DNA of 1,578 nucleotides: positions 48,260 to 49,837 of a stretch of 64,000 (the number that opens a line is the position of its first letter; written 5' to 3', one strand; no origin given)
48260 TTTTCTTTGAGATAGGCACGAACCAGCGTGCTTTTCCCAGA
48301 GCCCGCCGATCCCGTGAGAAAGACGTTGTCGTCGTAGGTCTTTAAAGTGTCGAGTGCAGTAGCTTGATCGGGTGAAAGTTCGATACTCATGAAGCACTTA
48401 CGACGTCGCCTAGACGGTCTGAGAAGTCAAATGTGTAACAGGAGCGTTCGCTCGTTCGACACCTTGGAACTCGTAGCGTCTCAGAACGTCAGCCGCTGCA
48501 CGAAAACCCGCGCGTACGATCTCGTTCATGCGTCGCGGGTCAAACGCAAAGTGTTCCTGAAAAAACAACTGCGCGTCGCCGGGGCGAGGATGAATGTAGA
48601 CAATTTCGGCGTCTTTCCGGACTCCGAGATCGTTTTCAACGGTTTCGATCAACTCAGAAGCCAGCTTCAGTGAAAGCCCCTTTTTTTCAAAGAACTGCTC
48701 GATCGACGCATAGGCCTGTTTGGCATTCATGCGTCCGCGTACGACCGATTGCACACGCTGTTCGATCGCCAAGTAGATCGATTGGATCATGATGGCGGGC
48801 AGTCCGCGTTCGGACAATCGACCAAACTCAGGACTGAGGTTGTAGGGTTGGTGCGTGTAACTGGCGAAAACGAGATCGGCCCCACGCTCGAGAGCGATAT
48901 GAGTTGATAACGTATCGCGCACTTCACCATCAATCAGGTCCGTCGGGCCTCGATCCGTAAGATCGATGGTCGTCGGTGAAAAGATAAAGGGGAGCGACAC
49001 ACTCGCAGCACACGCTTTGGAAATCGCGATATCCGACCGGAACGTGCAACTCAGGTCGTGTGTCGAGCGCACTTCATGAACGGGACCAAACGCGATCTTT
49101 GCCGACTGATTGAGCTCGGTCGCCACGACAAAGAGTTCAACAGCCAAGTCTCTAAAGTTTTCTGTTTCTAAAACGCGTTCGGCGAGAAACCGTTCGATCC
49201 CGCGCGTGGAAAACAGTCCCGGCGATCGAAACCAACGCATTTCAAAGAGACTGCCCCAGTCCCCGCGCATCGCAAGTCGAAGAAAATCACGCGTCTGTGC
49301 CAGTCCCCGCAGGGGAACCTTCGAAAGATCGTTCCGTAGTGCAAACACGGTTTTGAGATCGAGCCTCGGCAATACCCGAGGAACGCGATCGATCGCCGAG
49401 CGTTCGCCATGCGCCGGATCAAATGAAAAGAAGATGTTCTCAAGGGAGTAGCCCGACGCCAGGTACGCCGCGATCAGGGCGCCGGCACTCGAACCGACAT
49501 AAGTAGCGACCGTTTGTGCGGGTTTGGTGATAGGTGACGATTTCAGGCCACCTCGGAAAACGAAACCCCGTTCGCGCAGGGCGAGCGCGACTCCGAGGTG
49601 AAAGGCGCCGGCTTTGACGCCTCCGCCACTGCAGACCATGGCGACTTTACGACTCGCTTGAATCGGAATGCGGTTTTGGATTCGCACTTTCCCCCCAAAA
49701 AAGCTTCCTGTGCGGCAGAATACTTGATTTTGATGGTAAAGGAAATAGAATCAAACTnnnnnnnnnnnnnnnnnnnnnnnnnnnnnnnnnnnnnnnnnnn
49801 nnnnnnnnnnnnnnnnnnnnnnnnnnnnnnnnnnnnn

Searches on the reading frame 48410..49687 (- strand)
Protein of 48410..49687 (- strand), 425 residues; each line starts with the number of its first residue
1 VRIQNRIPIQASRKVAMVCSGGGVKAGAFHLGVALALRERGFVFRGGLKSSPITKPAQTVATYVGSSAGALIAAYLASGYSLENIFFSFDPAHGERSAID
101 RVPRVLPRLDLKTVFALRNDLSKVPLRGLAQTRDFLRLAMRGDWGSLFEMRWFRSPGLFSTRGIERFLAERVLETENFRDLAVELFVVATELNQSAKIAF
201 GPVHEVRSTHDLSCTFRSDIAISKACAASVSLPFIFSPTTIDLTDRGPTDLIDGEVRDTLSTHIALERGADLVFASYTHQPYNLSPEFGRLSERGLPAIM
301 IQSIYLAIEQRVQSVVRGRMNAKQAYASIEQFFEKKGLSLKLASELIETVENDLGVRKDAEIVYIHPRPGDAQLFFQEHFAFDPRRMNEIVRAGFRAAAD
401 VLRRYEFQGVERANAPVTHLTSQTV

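Call 3: search_protein_families(library=pfam, proteins=[window:48410-49687:-], max_evalue=0.01)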
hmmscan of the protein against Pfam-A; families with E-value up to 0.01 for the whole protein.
window:48410-49687:- (425 aa): 1 family
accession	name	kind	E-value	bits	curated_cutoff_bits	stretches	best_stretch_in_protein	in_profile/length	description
PF01734.28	Patatin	-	3.4e-19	70.2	27.7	1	18-266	2-191/191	Patatin-like phospholipase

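Call 4: search_protein_families(library=padloc, proteins=[window:48410-49687:-], max_evalue=0.01)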
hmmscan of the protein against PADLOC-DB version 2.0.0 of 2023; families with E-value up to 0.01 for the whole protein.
window:48410-49687:- (425 aa): 2 families
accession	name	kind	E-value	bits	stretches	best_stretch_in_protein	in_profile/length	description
PDLC00755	Effector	-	1.4e-06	25.6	1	168-254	97-183/311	Phospholipase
PDLC00758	Effector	-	0.00032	18.1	0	170-254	106-181/331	Phospholipase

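Call 5: search_protein_families(library=ncbifam, proteins=[window:48410-49687:-], max_evalue=0.01)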
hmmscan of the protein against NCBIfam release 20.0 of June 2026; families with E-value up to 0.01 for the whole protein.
window:48410-49687:- (425 aa): 2 families
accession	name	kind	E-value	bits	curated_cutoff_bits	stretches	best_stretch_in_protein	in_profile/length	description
NF053870.1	DS2_1_antiphage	equivalog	2.3e-06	27.2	400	1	168-254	86-172/299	anti-phage phospholipase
NF043045.1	T4SS_VpdC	equivalog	0.00027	19.1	1000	0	206-264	452-505/880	Dot/Icm T4SS effector VpdC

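Call 9: find_homologous_proteins(query=window:48410-49687:-, max_evalue=0.00001)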
Query window:48410-49687:- (425 aa): 490 proteins with E <= 0.00001 among 8000 candidates; the best 120 are listed.
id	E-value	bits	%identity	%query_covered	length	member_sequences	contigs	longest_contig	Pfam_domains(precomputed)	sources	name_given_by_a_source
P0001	6.4e-278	939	100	100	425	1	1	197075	PF01734.28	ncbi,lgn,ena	-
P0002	5.0e-122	426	49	96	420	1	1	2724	PF01734.28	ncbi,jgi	jgi:predicted acylesterase/phospholipase RssA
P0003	1.8e-121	424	48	97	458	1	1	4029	PF01734.28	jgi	jgi:predicted acylesterase/phospholipase RssA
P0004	3.8e-121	423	47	95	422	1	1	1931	PF01734.28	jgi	jgi:predicted acylesterase/phospholipase RssA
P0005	4.9e-120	419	47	97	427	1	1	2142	PF01734.28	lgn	-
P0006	9.3e-120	418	47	97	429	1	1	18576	PF01734.28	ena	-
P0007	9.3e-120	418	47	98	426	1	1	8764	PF01734.28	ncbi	-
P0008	1.0e-119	418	47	97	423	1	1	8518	PF01734.28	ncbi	-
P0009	1.9e-119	417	47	97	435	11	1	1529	PF01734.28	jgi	jgi:predicted acylesterase/phospholipase RssA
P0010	3.7e-119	416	47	96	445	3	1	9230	PF01734.28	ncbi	-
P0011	4.3e-119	416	47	95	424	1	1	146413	PF01734.28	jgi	jgi:predicted acylesterase/phospholipase RssA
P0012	1.2e-118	415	47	96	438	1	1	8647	PF01734.28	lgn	-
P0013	1.3e-118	415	48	95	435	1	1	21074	PF01734.28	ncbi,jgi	jgi:predicted acylesterase/phospholipase RssA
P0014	3.4e-118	413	47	95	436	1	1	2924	PF01734.28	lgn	-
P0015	5.5e-118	413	46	97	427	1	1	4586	PF01734.28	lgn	-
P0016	5.7e-118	413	47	95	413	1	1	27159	PF01734.28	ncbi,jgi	jgi:predicted acylesterase/phospholipase RssA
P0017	6.4e-118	412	46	95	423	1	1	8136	PF01734.28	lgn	-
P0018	9.3e-118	412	48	95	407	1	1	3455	PF01734.28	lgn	-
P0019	9.7e-118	412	48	96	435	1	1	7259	PF01734.28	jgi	jgi:predicted acylesterase/phospholipase RssA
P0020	1.5e-117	411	47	95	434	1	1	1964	PF01734.28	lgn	-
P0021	1.6e-117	411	46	95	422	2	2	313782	PF01734.28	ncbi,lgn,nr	ncbi:MAG: patatin-like phospholipase family protein [Bdellovibrionales bacterium]|nr:patatin-like ph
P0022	1.6e-117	411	48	94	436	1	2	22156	PF01734.28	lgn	-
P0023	1.8e-117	411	47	96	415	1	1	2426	PF01734.28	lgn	-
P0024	2.0e-117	411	47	95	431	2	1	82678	PF01734.28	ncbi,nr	ncbi:MAG: patatin-like phospholipase family protein [Methylotenera sp.]|nr:patatin-like phospholipas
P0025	2.2e-117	411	47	96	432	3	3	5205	PF01734.28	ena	-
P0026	2.4e-117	410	46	97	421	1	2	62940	PF01734.28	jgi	jgi:predicted acylesterase/phospholipase RssA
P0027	3.0e-117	410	48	96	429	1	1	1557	PF01734.28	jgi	jgi:predicted acylesterase/phospholipase RssA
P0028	4.3e-117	410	45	97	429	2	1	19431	PF01734.28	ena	-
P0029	4.5e-117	410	46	95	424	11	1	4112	PF01734.28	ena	-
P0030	4.8e-117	410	45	95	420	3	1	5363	PF01734.28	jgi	jgi:predicted acylesterase/phospholipase RssA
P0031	7.0e-117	409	46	96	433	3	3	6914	PF01734.28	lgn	-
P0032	8.7e-117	409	47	95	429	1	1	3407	PF01734.28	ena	-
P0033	1.4e-116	408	46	95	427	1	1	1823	PF01734.28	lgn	-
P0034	1.6e-116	408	45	95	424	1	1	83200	PF01734.28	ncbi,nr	ncbi:MAG: patatin-like phospholipase family protein [Cryobacterium sp.]|nr:patatin-like phospholipas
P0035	1.7e-116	408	47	96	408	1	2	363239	PF01734.28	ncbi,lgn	ncbi:MAG: patatin-like phospholipase family protein [Bacteriovoracia bacterium]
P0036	1.9e-116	408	44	97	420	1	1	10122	PF01734.28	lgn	-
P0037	2.4e-116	407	46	95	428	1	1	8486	PF01734.28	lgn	-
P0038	2.6e-116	407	47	96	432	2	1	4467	PF01734.28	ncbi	-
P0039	2.9e-116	407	47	95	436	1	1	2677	PF01734.28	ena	-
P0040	3.2e-116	407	46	96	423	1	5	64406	PF01734.28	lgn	-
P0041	3.5e-116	407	46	97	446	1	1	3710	PF01734.28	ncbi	-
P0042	3.7e-116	407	46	95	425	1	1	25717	PF01734.28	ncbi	-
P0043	4.1e-116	406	48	95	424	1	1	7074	PF01734.28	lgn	-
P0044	5.8e-116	406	45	99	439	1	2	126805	PF01734.28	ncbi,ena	-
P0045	6.4e-116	406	46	95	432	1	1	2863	PF01734.28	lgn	-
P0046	6.6e-116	406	45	97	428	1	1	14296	PF01734.28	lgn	-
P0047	7.6e-116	406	46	99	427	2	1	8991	PF01734.28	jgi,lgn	jgi:predicted acylesterase/phospholipase RssA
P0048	7.9e-116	406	47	95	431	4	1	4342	PF01734.28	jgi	jgi:predicted acylesterase/phospholipase RssA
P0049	8.3e-116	405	47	95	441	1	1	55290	PF01734.28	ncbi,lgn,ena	-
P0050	8.4e-116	405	46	97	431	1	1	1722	PF01734.28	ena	-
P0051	1.1e-115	405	46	97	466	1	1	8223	PF01734.28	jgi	jgi:predicted acylesterase/phospholipase RssA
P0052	1.1e-115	405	47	95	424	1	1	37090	PF01734.28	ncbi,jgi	jgi:predicted acylesterase/phospholipase RssA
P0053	1.2e-115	405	44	95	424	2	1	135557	PF01734.28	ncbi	-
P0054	1.8e-115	404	46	97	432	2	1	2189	PF01734.28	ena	-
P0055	2.0e-115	404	47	97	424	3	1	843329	PF01734.28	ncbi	-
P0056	2.1e-115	404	46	98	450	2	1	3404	PF01734.28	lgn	-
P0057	2.4e-115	404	46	98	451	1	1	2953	PF01734.28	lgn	-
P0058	3.9e-115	403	46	97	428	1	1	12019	PF01734.28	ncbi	-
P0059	4.7e-115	403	48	95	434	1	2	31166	PF01734.28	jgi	jgi:predicted acylesterase/phospholipase RssA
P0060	5.6e-115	403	46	95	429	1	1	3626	PF01734.28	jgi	jgi:predicted acylesterase/phospholipase RssA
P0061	5.8e-115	403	46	95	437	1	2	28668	PF01734.28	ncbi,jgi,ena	ncbi:MAG: patatin-like phospholipase family protein [Oligoflexia bacterium]|jgi:predicted acylestera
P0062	7.4e-115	402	46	96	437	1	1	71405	PF01734.28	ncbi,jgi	jgi:predicted acylesterase/phospholipase RssA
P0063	8.6e-115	402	47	95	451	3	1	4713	PF01734.28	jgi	-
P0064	8.8e-115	402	46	95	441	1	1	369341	PF01734.28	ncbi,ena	-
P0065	1.5e-114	401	45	96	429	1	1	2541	PF01734.28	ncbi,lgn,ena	-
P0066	1.8e-114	401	44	97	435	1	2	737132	PF01734.28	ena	-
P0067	2.0e-114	401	45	97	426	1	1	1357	PF01734.28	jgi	-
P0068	2.6e-114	401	47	96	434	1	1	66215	PF01734.28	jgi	-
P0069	2.7e-114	400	46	96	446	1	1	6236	PF01734.28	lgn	-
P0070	2.8e-114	400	46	96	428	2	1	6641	PF01734.28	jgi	-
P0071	3.4e-114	400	47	96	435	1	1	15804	PF01734.28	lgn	-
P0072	3.6e-114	400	45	98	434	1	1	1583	PF01734.28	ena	-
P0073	3.7e-114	400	45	96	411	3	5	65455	PF01734.28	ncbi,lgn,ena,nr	ncbi:patatin-like phospholipase family protein [bacterium]|nr:patatin-like phospholipase family prot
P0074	4.3e-114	400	46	99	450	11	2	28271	PF01734.28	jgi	jgi:predicted acylesterase/phospholipase RssA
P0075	5.5e-114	399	45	95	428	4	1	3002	PF01734.28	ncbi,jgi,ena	jgi:predicted acylesterase/phospholipase RssA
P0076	5.9e-114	399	45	99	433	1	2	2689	PF01734.28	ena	-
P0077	6.2e-114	399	46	97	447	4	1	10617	PF01734.28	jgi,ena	-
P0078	6.3e-114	399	43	98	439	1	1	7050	PF01734.28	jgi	-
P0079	7.4e-114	399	45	99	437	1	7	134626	PF01734.28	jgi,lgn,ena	-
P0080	8.5e-114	399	46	95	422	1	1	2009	PF01734.28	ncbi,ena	-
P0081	8.6e-114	399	45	98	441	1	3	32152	PF01734.28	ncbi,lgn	-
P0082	1.2e-113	398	45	95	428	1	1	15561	PF01734.28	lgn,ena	-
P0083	1.4e-113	398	47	95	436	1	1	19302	PF01734.28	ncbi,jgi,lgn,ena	jgi:predicted acylesterase/phospholipase RssA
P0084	1.5e-113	398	47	94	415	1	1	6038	PF01734.28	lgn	-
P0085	1.7e-113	398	44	97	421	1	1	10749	PF01734.28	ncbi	-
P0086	1.7e-113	398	47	94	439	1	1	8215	PF01734.28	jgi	jgi:predicted acylesterase/phospholipase RssA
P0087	1.8e-113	398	46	99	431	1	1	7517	PF01734.28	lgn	-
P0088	2.2e-113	397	45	95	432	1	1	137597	PF01734.28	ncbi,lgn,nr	ncbi:MAG: patatin-like phospholipase family protein [Oligoflexia bacterium]|nr:patatin-like phosphol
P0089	2.8e-113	397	45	95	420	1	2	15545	PF01734.28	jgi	jgi:predicted acylesterase/phospholipase RssA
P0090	3.1e-113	397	46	95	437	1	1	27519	PF01734.28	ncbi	-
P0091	3.3e-113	397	47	95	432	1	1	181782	PF01734.28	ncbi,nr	ncbi:MAG: patatin-like phospholipase family protein [Bdellovibrionales bacterium]|nr:patatin-like ph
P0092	4.4e-113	396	45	94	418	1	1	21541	PF01734.28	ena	-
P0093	4.5e-113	396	47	95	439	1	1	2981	PF01734.28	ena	-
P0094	5.0e-113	396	46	95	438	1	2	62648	PF01734.28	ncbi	-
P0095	6.1e-113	396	45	96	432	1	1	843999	PF01734.28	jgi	jgi:predicted acylesterase/phospholipase RssA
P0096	7.3e-113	396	47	95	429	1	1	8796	PF01734.28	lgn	-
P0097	7.4e-113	396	45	94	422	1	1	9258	PF01734.28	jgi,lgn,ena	-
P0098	7.8e-113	396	45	95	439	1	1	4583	PF01734.28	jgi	jgi:predicted acylesterase/phospholipase RssA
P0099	8.3e-113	396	46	95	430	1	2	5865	PF01734.28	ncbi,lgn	-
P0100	8.3e-113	396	47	96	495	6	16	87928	PF01734.28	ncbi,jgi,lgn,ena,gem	jgi:predicted acylesterase/phospholipase RssA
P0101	8.7e-113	396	46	95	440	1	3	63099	PF01734.28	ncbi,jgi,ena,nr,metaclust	ncbi:MAG: hypothetical protein A2X94_14365 [Bdellovibrionales bacterium GWB1_55_8]|nr:MAG: hypotheti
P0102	1.1e-112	395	43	97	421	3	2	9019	PF01734.28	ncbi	-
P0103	1.3e-112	395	46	97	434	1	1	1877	PF01734.28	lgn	-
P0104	1.4e-112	395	44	96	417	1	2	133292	PF01734.28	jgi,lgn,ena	-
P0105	1.5e-112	395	47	98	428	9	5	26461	PF01734.28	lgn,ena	-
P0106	1.7e-112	395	47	95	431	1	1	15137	PF01734.28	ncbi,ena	-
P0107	1.9e-112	394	45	95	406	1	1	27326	PF01734.28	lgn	-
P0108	1.9e-112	394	44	97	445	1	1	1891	PF01734.28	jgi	jgi:predicted acylesterase/phospholipase RssA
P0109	2.1e-112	394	45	98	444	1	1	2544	PF01734.28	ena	-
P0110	2.5e-112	394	45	95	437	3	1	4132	PF01734.28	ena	-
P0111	2.6e-112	394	44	99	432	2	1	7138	PF01734.28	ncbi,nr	ncbi:MAG TPA: patatin-like phospholipase family protein [Bdellovibrionota bacterium]|nr:patatin-like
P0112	3.2e-112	394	45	93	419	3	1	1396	PF01734.28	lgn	-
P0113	3.2e-112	394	45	96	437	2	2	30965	PF01734.28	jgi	jgi:predicted acylesterase/phospholipase RssA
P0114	3.5e-112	394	46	95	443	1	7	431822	PF01734.28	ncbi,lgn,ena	-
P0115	3.7e-112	393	47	96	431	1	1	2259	PF01734.28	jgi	jgi:predicted acylesterase/phospholipase RssA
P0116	4.0e-112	393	47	94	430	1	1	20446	PF01734.28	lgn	-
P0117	4.4e-112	393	47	94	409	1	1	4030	PF01734.28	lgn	-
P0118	5.2e-112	393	44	97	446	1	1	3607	PF01734.28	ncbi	-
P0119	5.6e-112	393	46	97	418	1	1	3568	PF01734.28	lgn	-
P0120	6.7e-112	393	43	97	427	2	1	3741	PF01734.28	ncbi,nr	ncbi:MAG: patatin-like phospholipase family protein [Deltaproteobacteria bacterium]|nr:patatin-like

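Call 12: find_related_loci(query=A1, collection=genome_contigs, flank=8000)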
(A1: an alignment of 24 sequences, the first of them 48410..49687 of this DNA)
Query A1 (425 aa) in genome_contigs; peptide patterns used: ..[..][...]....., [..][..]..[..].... (x = any residue, [..] = any of these).
232 stretches matched a pattern; 112 encode a relative of the query (tblastn E <= 1e-3); the best 80 are kept; 80 distinct loci.
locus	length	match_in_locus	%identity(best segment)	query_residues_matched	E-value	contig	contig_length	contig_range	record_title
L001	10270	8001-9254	47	4-417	3e-128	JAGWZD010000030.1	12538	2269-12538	MAG: Bdellovibrionales bacterium isolate REEB505 contig-150_9262, whole genome shotgun sequence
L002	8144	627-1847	47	4-407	2e-127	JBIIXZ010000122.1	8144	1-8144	MAG: Bdellovibrionia bacterium isolate ME2005-08-16_3300042507_group2_bin195 Rohwer_bin1130_scaffold_9078_c1, whole geno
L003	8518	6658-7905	47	3-416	5e-127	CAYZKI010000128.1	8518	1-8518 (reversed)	MAG TPA_asm: uncultured Bacteriovoracaceae bacterium isolate binchicken_co276_19 genome assembly, contig: NODE_7055_leng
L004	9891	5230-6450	47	4-407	4e-127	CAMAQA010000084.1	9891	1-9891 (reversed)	MAG: Bacteriovorax stolpii isolate AE-24oct19-148 genome assembly, contig: AE-24oct19-C12629, whole genome shotgun seque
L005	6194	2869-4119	46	3-416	2e-126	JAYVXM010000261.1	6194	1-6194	MAG: Bdellovibrionales bacterium isolate GL85_DN_concoct_39 GL85_DN_concoct_39_260, whole genome shotgun sequence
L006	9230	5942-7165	47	2-407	5e-126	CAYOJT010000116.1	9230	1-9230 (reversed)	MAG TPA_asm: uncultured Bacteriovoracaceae bacterium isolate SRP189682_co1_492 genome assembly, contig: NODE_18442_lengt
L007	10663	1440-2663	47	3-408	2e-125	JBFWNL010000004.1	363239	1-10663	MAG: Bacteriovoracia bacterium isolate CA_2019_TPBF_111 NODE_242_length_363239_cov_7.953538_TPBF, whole genome shotgun s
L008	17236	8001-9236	47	5-416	5e-127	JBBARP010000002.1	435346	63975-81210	MAG: Bdellovibrionia bacterium isolate EUL_222 ctg2-EUL_222, whole genome shotgun sequence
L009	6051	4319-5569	45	3-416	1e-124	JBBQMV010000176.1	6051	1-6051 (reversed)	MAG: Bdellovibrionia bacterium isolate Co_metawrap_363 Cmw_363_k141_3130654_length_6051_cov_9.0000, whole genome shotgun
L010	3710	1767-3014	46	5-417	3e-127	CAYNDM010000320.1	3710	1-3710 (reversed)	MAG TPA_asm: uncultured Bacteriovoracaceae bacterium isolate SRP144015_co1_124 genome assembly, contig: NODE_9910_length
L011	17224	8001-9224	46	3-407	8e-124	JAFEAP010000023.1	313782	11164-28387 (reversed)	MAG: Bdellovibrionales bacterium isolate SZAS-2 CK_MAG-98__23__length-313782, whole genome shotgun sequence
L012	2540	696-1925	45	9-416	1e-129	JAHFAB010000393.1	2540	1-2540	MAG: Bacteriovoracaceae bacterium isolate nzgw165 NODE_50745_length_2541_cov_2.887603, whole genome shotgun sequence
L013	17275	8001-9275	45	6-424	2e-123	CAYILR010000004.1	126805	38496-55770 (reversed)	MAG TPA_asm: uncultured Bacteriovoracaceae bacterium isolate ERP119705_co22_306 genome assembly, contig: NODE_50_length_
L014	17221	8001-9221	45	3-407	7e-123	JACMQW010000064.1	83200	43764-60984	MAG: Oligoflexia bacterium isolate LF-bin-469 FL-bin-469-contig-k141_1961820, whole genome shotgun sequence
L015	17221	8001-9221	44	3-407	4e-123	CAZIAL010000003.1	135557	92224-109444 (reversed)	MAG TPA_asm: uncultured Bacteriovoracaceae bacterium isolate SRP329715_co2_37 genome assembly, contig: NODE_238_length_1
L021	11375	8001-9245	47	7-415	6e-122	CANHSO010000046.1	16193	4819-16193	MAG: Bacteriovoracaceae bacterium isolate RE-26jul17-183 genome assembly, contig: RE-26jul17-C5269, whole genome shotgun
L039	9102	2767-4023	44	5-421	1e-119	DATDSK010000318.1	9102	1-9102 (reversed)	MAG TPA_asm: Bdellovibrionota bacterium isolate SMAG_U8001 k141_35094, whole genome shotgun sequence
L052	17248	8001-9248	45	4-415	3e-113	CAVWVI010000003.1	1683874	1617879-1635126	MAG: Oligoflexia bacterium isolate MFD09671.bin.1.114 genome assembly, contig: contig_52851, whole genome shotgun sequen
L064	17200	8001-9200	44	13-408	2e-108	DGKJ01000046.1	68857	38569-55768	MAG TPA_asm: Bacteriovoracaceae bacterium UBA4573 UBA4573_contig_887, whole genome shotgun sequence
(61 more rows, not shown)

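Call 22: find_related_loci(query=A1, collection=viral_contigs, flank=6000)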
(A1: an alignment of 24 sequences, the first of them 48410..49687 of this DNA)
Query A1 (425 aa) in viral_contigs; peptide patterns used: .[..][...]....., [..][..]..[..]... (x = any residue, [..] = any of these).
88 stretches matched a pattern, but none encodes a relative of the query by tblastn (E <= 1e-3).

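Call 30: search_solved_structures(query=A1, max_evalue=0.01)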
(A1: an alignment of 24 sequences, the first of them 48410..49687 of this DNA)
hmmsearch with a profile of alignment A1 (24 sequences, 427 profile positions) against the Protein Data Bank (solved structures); distinct sequences matched with E-value up to 0.01: 2.
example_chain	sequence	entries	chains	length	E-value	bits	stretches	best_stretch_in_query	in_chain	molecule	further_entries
5fqu_A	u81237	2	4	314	9.2e-08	34.6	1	227-296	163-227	PATATIN-LIKE PROTEIN, PLPD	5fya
9iom_A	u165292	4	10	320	9.8e-07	31.2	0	172-259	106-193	cUMP-AMP-activated phospholipase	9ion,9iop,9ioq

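Call 49: predict_structure(alignment_id=A1)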
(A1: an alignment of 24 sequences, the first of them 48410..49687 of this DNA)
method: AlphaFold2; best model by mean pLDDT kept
length: 425 residues; sequences in the alignment: 24
mean_pLDDT: 75.9   pTM: 0.79
mean pLDDT of the five models: 75.9, 71.9, 71.1, 69.5, 68.6
residues with pLDDT >= 90: 95; 70-90: 206; 50-70: 80; < 50: 44
segments of 3 or more residues with pLDDT < 50: 1-3, 121-132, 146-157, 233-235, 414-425
pLDDT, mean of each block of 10 residues (from residue 1): 65 85 81 92 86 69 88 90 80 57 68 68 44 54 51 44 84 90 91 82 72 84 87 60 78 67 87 86 68 74 78 83 90 94 91 82 88 71 79 94 85 44 31
secondary structure, 60 per line:
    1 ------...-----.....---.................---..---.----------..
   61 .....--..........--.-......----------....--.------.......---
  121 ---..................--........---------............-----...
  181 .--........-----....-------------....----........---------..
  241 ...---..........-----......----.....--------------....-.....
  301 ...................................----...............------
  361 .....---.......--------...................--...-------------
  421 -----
elements in order: E7-9 E15-19 H23-39 E59-65 H68-77 H82-87 H98-101 H111-117 H124-141 H144-151 H161-172 E184-191 E197-200 E214-217 H222-229 E239-243 E247-253 H262-267 E272-276 H291-294 H296-335 H340-354 E361-365 H369-375 H384-402 E405-407
